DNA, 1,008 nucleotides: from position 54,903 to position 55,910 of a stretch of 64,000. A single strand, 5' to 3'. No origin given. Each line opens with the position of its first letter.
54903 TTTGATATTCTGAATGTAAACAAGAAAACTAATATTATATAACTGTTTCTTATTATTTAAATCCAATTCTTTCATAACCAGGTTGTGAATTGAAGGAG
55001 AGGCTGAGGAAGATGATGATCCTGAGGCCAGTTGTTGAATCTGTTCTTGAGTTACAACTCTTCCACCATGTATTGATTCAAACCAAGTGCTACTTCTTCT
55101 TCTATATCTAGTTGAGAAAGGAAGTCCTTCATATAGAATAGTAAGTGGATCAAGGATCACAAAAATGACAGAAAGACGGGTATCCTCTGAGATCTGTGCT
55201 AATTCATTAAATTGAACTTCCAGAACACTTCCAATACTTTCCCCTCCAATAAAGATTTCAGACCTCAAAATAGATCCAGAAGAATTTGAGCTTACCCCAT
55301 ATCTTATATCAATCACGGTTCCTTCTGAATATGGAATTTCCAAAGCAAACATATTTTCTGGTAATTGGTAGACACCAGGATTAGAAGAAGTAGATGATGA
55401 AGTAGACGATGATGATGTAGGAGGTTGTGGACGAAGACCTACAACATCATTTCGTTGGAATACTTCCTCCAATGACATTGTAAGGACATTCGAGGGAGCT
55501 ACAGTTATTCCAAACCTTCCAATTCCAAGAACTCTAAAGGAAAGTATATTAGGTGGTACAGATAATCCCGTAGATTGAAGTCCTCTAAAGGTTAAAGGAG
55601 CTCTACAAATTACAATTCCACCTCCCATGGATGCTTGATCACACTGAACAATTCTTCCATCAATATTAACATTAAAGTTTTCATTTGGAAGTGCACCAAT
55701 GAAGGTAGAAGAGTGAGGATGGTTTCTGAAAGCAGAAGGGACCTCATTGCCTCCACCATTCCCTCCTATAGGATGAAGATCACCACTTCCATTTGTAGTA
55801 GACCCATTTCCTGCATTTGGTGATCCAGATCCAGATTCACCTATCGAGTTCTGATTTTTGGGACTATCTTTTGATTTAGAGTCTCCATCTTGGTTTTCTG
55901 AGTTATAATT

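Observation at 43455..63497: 20-kb intronless ORF encoding a 6680-aa HECT E3 ligase with ankyrin-like repeats and a split HECT domain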

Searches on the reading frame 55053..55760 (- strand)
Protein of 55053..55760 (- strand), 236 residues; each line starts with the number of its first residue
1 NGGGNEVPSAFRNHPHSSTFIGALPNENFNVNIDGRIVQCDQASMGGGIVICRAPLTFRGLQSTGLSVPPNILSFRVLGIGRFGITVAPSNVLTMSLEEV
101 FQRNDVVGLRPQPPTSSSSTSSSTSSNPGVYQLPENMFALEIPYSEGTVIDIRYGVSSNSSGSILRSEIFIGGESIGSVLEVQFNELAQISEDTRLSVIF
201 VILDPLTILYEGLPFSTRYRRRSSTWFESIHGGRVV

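Call 41: search_solved_structures(query=A3, max_evalue=10, show_alignments=3)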
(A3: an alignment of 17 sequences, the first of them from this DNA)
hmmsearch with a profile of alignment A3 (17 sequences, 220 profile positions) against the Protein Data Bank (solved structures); distinct sequences matched with E-value up to 10: 1.
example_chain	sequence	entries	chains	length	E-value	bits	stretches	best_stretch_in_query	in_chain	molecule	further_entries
4qrj_A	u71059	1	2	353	1.2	11.7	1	21-120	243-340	putative 6-phosphogluconolactonase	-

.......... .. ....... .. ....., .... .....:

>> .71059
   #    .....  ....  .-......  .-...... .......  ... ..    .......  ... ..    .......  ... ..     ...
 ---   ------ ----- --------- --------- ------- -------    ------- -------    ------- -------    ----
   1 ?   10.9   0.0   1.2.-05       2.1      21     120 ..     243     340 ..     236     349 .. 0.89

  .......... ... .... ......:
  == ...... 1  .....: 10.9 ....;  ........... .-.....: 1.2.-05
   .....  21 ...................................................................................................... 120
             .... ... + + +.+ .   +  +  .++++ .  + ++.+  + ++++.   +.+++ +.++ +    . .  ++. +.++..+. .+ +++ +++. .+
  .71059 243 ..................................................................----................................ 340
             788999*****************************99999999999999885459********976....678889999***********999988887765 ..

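Call 42: search_protein_families(library=pfam, alignment_id=A3, max_evalue=10)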
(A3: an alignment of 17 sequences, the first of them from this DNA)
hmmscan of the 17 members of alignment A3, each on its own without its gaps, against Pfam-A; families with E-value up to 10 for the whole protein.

A. member 1, seq(236 aa): 0 families

B. families by the number of members that match (of 17 scanned): 3 families
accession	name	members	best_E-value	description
PF12237.13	PCIF1_WW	2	0.058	Phosphorylated CTD interacting factor 1 WW domain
PF23498.1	MgtT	2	0.37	MgtT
PF03274.19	Foamy_BEL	1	0.095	Foamy virus BEL 1/2 protein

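Call 44: find_homologous_proteins(query=A3, max_evalue=0.001)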
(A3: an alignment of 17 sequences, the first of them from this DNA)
Query A3 (17 sequences): 8000 candidates shared short words with the query, none scored E <= 0.001.
